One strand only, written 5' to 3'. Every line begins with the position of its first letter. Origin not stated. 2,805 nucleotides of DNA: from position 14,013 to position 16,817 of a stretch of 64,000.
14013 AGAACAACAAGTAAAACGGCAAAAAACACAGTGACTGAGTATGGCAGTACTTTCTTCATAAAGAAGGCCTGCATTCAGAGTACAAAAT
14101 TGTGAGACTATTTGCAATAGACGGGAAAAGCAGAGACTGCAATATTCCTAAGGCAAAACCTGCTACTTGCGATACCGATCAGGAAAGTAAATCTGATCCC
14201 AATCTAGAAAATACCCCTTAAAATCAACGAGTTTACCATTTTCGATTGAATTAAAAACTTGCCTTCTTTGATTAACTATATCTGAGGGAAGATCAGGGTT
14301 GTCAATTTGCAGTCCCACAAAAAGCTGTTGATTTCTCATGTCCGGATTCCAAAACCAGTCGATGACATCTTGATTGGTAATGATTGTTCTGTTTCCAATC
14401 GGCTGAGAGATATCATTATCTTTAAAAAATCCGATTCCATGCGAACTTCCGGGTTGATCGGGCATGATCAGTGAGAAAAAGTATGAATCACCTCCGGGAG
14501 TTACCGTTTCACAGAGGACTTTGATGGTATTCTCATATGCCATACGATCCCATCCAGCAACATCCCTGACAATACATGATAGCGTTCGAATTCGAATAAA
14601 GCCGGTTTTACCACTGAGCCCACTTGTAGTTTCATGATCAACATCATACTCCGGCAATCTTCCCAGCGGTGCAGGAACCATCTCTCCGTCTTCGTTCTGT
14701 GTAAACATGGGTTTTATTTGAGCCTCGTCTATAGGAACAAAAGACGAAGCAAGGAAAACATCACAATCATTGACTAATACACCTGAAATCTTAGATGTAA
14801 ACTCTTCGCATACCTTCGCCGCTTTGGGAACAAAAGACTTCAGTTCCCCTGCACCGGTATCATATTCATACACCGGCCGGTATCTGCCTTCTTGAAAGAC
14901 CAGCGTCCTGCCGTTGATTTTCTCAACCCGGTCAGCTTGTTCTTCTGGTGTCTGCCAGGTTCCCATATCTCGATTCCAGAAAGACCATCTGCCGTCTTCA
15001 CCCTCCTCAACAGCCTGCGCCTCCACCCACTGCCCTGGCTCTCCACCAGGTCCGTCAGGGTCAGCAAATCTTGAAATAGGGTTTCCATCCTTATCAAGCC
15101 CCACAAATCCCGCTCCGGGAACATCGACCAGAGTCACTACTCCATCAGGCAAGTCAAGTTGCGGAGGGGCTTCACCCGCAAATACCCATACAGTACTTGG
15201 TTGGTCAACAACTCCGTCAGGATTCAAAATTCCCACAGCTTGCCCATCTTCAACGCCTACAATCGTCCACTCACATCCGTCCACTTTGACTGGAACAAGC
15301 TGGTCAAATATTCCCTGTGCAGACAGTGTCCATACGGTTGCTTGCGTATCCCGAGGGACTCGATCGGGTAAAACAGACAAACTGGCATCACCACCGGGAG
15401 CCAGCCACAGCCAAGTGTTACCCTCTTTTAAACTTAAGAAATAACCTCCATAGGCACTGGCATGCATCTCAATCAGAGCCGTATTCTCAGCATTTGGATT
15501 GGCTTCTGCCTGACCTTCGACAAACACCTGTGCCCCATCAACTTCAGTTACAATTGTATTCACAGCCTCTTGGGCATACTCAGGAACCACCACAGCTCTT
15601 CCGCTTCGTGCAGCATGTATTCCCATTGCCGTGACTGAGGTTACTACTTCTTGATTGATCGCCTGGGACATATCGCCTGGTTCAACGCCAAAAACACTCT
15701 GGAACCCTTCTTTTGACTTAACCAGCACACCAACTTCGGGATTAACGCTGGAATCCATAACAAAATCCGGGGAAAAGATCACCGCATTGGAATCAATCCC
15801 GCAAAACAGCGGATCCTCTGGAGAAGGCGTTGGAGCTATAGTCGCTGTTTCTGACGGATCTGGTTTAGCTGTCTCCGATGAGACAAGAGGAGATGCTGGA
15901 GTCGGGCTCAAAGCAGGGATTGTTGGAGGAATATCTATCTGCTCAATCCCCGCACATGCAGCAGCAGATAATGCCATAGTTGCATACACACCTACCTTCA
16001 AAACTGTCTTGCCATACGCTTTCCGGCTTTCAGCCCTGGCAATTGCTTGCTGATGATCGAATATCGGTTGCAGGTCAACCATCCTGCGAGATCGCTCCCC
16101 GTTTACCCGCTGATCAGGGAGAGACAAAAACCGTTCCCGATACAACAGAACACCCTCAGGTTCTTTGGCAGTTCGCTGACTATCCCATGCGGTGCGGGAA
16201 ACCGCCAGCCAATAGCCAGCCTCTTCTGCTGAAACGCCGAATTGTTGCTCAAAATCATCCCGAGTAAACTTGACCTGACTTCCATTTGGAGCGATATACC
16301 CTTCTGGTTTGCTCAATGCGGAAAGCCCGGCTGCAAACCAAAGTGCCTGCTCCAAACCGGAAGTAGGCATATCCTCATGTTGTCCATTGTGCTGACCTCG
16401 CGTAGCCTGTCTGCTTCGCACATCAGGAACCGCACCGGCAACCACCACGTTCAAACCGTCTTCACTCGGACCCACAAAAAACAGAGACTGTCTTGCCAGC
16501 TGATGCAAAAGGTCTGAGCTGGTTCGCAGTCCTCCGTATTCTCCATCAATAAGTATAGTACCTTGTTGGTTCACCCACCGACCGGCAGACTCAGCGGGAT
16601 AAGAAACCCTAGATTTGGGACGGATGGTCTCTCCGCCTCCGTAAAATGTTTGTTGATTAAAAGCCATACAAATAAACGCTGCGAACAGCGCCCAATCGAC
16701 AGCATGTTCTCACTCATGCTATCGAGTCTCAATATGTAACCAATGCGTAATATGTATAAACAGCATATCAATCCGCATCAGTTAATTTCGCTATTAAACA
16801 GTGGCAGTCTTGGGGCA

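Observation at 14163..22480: Tandem array of four mosaic paralogous single-pass membrane proteins with near-identical nucleotide cassettes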

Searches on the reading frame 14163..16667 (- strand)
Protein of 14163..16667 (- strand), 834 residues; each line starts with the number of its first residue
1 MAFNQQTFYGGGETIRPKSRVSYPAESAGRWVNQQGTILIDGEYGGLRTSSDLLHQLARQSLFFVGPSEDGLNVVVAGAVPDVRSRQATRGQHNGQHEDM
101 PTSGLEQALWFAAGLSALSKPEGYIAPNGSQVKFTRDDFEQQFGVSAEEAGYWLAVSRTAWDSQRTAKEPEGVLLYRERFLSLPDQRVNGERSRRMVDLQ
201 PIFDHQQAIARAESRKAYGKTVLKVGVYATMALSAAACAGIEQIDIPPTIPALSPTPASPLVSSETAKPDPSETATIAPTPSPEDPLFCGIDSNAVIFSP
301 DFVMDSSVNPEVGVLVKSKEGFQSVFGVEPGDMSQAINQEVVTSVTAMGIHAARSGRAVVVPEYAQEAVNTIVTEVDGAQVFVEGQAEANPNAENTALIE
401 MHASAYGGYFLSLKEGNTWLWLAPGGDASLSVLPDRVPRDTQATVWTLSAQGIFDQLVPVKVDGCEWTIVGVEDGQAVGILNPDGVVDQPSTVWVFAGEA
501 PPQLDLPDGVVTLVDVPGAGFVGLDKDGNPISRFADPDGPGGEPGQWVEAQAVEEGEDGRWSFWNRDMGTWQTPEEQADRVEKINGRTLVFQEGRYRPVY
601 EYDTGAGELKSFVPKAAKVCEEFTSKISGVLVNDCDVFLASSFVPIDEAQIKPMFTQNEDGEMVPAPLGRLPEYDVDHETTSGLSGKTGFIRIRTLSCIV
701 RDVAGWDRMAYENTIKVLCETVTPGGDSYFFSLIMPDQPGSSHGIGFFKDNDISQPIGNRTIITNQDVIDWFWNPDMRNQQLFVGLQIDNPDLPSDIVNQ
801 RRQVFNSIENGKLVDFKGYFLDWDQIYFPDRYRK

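Call 4: search_protein_families(library=pfam, proteins=[window:14163-16667:-], max_evalue=1)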
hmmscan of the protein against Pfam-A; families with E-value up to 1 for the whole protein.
window:14163-16667:- (834 aa): 0 families

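Call 5: search_protein_families(library=ncbifam, proteins=[window:14163-16667:-], max_evalue=1)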
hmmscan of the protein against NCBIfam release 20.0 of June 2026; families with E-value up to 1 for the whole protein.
window:14163-16667:- (834 aa): 1 family
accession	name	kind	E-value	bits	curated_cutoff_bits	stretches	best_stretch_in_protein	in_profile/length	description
NF008732.0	PRK11753.1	equivalog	0.038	13.5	266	1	118-152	155-190/214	cAMP-activated global transcriptional regulator CRP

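Call 15: find_related_loci(query=A1, collection=genome_contigs, flank=10000)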
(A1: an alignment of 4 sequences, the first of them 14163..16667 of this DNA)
Query A1 (834 aa) in genome_contigs; peptide patterns used: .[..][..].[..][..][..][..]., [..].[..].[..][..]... (x = any residue, [..] = any of these).
286 stretches matched a pattern, but none encodes a relative of the query by tblastn (E <= 1e-3).

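Call 25: search_protein_representatives(protein=window:14163-16667:-)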
Query: 834 residues. Proteins with E-value up to 0.001 (for the whole library): 17; up to 1e-10: 6; up to 1e-30: 3. The best 17 are listed.
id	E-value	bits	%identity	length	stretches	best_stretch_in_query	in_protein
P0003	0.0e+00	1925.9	100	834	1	1-834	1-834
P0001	8.2e-177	606.2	79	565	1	501-834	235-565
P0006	3.4e-37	144.4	35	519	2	226-481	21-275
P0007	6.8e-14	67.3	32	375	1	505-738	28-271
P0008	8.1e-12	60.4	29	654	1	19-276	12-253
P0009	2.9e-11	58.6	29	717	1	19-283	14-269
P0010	2.8e-08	48.7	26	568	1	223-496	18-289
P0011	1.4e-07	46.4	33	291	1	564-793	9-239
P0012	1.6e-07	46.2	26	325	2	633-830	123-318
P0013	1.8e-07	46.0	31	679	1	18-268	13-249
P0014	3.5e-06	41.8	42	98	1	19-90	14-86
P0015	4.2e-06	41.5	37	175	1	9-165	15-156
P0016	1.5e-05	39.7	26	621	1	19-287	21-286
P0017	4.2e-05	38.2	31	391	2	561-830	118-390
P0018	1.6e-04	36.3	29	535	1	250-497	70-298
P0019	1.9e-04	36.0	26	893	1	195-496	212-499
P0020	2.7e-04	35.6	26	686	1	579-829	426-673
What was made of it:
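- Exhaustive HMMER search found 17 hits, and these split into three independent modules (call 25).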

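Call 33: find_encoding_contigs(protein=P0006, flank=10000, max_places=4)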
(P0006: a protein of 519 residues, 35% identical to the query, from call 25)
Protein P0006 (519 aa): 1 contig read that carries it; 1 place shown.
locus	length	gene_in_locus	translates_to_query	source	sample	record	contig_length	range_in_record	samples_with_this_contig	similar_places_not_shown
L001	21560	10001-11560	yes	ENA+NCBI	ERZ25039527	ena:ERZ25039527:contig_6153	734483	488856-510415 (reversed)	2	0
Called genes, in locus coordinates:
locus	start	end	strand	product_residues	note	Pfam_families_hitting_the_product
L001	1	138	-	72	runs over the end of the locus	-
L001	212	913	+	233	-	-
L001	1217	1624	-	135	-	PF00392:GntR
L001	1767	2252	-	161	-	PF04008:Adenosine_kin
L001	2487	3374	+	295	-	PF01680:SOR_SNZ, PF05690:ThiG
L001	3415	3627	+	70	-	PF01174:SNO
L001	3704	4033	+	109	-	PF01174:SNO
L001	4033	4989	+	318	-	-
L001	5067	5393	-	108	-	-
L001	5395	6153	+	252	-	PF13401:AAA_22 (faint), PF19568:Spore_III_AA, PF00004:AAA (weak), PF03266:NTPase_1 (faint)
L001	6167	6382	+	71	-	PF25516:PTPase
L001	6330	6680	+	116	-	PF25516:PTPase, PF01424:R3H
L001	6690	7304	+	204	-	PF02223:Thymidylate_kin, PF13521:AAA_28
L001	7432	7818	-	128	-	PF06676:DUF1178 (weak), PF09723:Zn_ribbon_8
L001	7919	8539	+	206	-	PF00625:Guanylate_kin, PF13238:AAA_18 (weak)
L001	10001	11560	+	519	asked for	-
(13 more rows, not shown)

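Call 34: find_encoding_contigs(protein=P0020, flank=10000, max_places=4)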
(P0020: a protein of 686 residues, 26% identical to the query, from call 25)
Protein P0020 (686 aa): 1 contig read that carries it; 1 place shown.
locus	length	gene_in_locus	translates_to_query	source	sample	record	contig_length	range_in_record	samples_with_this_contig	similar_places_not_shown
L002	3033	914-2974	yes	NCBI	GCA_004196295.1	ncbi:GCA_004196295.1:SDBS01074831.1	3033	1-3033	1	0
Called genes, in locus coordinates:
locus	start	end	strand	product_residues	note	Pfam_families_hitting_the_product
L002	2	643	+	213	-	?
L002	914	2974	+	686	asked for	-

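Call 35: find_encoding_contigs(protein=P0009, flank=10000, max_places=3)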
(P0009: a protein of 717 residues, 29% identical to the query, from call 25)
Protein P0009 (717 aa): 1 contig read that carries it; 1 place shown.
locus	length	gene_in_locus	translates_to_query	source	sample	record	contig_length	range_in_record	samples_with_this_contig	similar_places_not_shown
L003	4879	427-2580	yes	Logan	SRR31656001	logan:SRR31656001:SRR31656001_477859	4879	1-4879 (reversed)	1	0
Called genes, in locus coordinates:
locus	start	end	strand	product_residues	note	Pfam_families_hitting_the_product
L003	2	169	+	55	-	?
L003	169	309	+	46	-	-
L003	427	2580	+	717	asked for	-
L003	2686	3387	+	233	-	-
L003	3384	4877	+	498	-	?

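Call 36: find_encoding_contigs(protein=P0013, flank=10000, max_places=3)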
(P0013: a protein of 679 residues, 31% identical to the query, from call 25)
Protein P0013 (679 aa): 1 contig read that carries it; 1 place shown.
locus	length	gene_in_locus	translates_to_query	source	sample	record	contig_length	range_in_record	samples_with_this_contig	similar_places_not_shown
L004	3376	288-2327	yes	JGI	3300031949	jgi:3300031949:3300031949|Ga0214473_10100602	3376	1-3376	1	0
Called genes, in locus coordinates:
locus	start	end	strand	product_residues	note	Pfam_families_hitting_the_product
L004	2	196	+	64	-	?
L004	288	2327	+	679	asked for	-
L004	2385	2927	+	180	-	-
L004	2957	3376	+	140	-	?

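Call 37: find_encoding_contigs(protein=P0017, flank=10000, max_places=3)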
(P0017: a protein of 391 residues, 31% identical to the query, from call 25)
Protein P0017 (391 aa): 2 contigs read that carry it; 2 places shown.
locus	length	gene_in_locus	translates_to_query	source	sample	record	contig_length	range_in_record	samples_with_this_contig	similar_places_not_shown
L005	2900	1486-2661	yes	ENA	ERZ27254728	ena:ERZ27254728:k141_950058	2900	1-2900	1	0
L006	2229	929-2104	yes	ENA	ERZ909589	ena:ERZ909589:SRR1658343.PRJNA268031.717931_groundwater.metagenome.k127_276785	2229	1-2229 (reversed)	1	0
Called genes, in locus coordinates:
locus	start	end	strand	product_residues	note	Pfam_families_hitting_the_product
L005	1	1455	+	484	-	?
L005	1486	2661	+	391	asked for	-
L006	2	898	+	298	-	?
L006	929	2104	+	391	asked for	-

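Call 50: search_protein_families(library=pfam, alignment_id=A5, max_evalue=0.05)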
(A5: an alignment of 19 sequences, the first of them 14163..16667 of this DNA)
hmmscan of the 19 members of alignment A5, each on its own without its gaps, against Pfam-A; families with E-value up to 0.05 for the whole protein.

A. member 1, window:14163-16667:- (834 aa): 0 families

B. families by the number of members that match (of 19 scanned): 3 families
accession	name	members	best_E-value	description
PF10399.14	UCR_Fe-S_N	1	0.00051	Ubiquitinol-cytochrome C reductase Fe-S subunit TAT signal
PF10518.14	TAT_signal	1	0.0017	TAT (twin-arginine translocation) pathway signal sequence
PF17050.10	AIM5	1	0.025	Altered inheritance of mitochondria 5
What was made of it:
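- P0010 carries a Tat signal (call 50).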

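Call 71: find_encoding_contigs(protein=P0019, flank=10000, max_places=3)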
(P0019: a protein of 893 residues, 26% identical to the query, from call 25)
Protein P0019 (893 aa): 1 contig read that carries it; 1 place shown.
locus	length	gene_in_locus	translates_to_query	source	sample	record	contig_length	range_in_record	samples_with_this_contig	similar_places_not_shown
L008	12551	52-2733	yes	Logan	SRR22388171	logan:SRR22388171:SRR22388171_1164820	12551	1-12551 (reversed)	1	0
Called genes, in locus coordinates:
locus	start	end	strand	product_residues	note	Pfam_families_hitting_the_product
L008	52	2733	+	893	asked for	-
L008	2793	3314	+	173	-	-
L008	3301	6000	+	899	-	-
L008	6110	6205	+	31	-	-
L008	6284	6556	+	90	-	PF15919:HicB_lk_antitox, PF15970:HicB-like_2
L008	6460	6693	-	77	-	-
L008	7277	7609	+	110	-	-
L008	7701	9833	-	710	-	PF01674:Lipase_2, PF07819:PGAP1, PF02450:LCAT, PF24096:DUF7379 (faint), PF06028:DUF915 (weak), PF02089:Palm_thioest, PF17936:Big_6 (weak)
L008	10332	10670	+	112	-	PF00825:Ribonuclease_P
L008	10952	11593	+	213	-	PF03141:Methyltransf_29, PF13489:Methyltransf_23 (weak), PF08003:Methyltransf_9 (weak), PF13649:Methyltransf_25, PF13847:Methyltransf_31, PF08241:Methyltransf_11, PF08242:Methyltransf_12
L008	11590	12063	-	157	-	PF08020:DUF1706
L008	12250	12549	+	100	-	?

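Call 72: find_encoding_contigs(protein=P0010, flank=10000, max_places=3)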
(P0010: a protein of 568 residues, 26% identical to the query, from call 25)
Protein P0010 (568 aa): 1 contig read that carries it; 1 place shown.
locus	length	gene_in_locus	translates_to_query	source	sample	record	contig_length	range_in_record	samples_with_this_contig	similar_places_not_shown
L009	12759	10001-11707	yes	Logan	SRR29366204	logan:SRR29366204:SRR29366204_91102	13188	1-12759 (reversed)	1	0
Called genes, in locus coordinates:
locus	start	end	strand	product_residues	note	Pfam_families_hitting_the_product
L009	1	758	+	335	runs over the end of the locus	PF00022:Actin (weak), PF06723:MreB_Mbl, PF14450:FtsA (faint), PF00012:HSP70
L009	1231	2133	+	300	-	PF03808:Glyco_tran_WecG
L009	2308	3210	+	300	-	-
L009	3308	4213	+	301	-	PF00288:GHMP_kinases_N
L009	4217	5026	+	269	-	PF00696:AA_kinase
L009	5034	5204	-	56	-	-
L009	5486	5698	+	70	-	PF12728:HTH_17, PF00376:MerR, PF13411:MerR_1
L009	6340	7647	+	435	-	PF02624:YcaO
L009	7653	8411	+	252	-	PF00881:Nitroreductase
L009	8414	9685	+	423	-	PF00675:Peptidase_M16, PF05193:Peptidase_M16_C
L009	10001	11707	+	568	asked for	-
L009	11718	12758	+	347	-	?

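Call 73: find_encoding_contigs(protein=P0016, flank=10000, max_places=3)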
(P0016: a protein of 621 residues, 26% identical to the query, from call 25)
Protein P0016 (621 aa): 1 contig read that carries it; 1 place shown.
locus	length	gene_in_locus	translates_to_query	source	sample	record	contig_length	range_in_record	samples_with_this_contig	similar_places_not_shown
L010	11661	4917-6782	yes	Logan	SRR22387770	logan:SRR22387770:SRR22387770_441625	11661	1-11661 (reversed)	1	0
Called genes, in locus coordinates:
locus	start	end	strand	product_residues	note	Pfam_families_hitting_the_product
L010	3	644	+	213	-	?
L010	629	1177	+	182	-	PF07963:N_methyl (weak)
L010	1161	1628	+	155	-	PF07963:N_methyl (weak)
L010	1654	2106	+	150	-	PF07963:N_methyl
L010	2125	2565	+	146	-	PF07963:N_methyl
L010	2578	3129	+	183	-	PF07963:N_methyl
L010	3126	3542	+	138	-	-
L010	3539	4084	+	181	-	-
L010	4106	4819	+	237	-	-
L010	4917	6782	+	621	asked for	-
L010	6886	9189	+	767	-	-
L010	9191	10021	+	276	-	-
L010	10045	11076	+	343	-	PF06723:MreB_Mbl (faint), PF11104:PilM_2, PF14450:FtsA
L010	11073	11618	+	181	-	-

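Call 81: search_protein_families(library=padloc, proteins=[window:14163-16667:-], max_evalue=0.1)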
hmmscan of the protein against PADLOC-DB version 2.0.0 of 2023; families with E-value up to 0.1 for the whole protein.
window:14163-16667:- (834 aa): 2 families
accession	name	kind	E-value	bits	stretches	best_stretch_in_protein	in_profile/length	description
PDLC04639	PDC-M41B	-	0.021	12.2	1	439-483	146-190/241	-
PDLC04569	PDC-M30B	-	0.026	12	1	439-486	146-193/241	-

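Call 82: search_protein_families(library=phrogs, proteins=[window:14163-16667:-], max_evalue=0.1)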
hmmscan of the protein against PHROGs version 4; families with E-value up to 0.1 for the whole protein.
window:14163-16667:- (834 aa): 0 families
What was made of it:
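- On Any curated protein family (Pfam, NCBIfam, PHROGs, PADLOC) or solved structure: Calls 4, 5, 50, 81 and 82 found no family.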

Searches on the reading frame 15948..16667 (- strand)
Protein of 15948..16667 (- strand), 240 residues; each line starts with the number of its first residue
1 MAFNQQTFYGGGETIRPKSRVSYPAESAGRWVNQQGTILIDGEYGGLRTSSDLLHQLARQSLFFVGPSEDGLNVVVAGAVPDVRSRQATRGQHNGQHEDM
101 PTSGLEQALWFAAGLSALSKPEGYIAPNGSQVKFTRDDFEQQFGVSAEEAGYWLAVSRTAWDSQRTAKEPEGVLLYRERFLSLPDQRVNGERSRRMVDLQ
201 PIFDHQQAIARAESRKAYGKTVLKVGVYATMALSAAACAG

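Call 58: search_solved_structures(query=A7, max_evalue=10)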
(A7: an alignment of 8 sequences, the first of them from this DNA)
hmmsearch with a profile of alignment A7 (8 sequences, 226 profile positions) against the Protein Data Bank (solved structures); distinct sequences matched with E-value up to 10: 0.
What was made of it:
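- Profile searches against PDB sequences find nothing (call 58).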
